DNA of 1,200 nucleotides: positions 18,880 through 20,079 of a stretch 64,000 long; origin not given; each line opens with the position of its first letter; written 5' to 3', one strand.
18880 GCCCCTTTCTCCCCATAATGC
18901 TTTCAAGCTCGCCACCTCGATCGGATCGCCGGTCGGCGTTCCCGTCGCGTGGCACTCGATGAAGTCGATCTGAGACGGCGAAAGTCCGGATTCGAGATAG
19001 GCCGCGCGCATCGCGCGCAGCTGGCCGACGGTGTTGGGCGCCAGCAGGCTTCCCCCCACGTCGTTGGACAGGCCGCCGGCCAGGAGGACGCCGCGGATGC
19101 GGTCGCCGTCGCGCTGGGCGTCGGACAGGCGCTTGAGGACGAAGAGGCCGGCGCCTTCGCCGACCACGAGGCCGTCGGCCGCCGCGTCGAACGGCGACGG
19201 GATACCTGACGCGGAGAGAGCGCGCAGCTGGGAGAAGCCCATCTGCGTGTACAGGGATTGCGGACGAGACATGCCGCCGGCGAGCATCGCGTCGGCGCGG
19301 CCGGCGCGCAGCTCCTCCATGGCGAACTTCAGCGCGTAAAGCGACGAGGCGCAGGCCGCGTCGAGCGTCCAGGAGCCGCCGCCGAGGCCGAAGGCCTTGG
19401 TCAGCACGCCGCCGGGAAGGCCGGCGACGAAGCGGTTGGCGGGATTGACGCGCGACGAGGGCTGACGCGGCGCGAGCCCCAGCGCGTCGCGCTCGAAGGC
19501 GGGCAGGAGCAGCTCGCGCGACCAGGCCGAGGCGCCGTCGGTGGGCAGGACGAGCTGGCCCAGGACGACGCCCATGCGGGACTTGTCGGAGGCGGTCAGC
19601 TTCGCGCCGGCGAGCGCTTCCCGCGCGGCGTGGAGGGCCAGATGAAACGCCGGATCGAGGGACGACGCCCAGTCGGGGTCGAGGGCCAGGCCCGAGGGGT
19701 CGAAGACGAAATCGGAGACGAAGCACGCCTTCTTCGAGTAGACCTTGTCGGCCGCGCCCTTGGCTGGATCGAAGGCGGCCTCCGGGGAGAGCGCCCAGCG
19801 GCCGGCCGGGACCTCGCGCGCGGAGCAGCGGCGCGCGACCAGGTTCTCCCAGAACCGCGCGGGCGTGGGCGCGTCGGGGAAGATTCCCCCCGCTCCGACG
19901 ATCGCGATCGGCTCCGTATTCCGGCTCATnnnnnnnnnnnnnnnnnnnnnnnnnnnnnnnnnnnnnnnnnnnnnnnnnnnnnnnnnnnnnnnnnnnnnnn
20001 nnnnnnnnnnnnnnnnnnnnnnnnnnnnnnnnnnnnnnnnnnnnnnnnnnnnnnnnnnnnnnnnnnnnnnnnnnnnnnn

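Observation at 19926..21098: Two lipoprotein genes inserted between pfaA and pfaC with zero or negative intergenic spacing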

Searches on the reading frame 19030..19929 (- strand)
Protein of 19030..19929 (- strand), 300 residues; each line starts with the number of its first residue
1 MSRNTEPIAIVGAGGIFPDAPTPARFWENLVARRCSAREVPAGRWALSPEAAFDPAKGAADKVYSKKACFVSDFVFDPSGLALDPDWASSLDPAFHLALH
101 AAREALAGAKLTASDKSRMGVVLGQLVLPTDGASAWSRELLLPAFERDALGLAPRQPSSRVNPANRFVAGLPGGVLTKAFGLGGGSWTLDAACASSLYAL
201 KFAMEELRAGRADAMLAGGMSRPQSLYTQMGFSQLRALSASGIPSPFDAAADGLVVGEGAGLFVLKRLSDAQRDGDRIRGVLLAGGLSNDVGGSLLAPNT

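Call 71: find_related_loci(query=A3, collection=metagenome_contigs, flank=4000)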
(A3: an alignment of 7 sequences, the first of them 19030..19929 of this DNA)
Query A3 (300 aa) in metagenome_contigs; peptide patterns used: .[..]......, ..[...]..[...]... (x = any residue, [..] = any of these).
231 stretches matched a pattern; 109 encode a relative of the query (tblastn E <= 1e-3); the best 80 are kept; 80 distinct loci.
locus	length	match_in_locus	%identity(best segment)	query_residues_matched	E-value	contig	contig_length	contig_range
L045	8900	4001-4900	93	1-300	0e+0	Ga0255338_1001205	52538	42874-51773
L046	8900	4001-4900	92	1-300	0e+0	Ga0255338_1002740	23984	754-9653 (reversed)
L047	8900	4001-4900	90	1-300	3e-180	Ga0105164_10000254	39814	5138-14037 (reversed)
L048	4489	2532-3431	90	1-300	0e+0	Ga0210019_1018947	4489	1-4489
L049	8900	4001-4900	89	1-300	4e-178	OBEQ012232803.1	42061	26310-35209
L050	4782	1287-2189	90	1-300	0e+0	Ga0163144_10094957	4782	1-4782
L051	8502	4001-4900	87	1-300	4e-175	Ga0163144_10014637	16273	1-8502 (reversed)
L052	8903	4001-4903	88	1-300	9e-174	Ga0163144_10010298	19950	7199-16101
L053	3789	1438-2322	89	6-300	2e-179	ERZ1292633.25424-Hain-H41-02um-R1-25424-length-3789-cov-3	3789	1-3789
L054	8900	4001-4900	82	1-300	3e-163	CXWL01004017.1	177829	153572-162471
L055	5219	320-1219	81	1-300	8e-163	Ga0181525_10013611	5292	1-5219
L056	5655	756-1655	82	1-300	1e-160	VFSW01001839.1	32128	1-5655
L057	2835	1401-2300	81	1-300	9e-168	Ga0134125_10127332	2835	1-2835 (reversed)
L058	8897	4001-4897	80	1-299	1e-156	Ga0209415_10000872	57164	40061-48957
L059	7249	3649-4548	81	1-300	2e-156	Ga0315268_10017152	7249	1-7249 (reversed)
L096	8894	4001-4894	58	1-298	1e-93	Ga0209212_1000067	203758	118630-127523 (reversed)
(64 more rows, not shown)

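Call 76: find_homologous_proteins(query=L096:4001-4894:+)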
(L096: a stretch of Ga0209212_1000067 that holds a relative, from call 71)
Query L096:4001-4894:+ (298 aa): 864 proteins with E <= 0.001 among 8000 candidates; the best 120 are listed.
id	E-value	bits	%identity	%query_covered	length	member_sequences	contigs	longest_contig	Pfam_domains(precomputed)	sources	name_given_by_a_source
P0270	3.5e-171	586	89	100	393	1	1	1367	PF00109.33,PF02801.29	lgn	-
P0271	5.4e-152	523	82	97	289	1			PF00109.33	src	-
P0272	3.3e-143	494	77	99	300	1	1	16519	PF00109.33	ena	-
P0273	7.9e-140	483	74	100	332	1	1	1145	PF00109.33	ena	-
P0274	1.2e-139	483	73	100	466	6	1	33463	PF00109.33,PF02801.29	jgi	jgi:acyl transferase domain-containing protein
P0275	8.9e-139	480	75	99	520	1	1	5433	PF00109.33,PF02801.29,PF16197.12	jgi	jgi:acyl transferase domain-containing protein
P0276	8.1e-137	473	74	96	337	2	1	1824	PF00109.33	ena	-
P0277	8.9e-137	473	73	100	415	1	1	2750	PF00109.33,PF02801.29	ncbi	-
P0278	7.7e-133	460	67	100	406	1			PF00109.33,PF02801.29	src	-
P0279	1.7e-132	459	70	100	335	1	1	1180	PF00109.33,PF02801.29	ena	-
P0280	6.1e-131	454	73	98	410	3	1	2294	PF00109.33,PF02801.29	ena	-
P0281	6.3e-126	438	69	100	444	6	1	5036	PF00109.33,PF02801.29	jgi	jgi:Polyketide synthase modules and related proteins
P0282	1.4e-115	404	64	100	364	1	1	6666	PF00109.33,PF02801.29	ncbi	-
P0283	1.5e-115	404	65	99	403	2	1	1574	PF00109.33,PF02801.29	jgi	-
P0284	5.1e-114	399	64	98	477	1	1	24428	PF00109.33,PF02801.29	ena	-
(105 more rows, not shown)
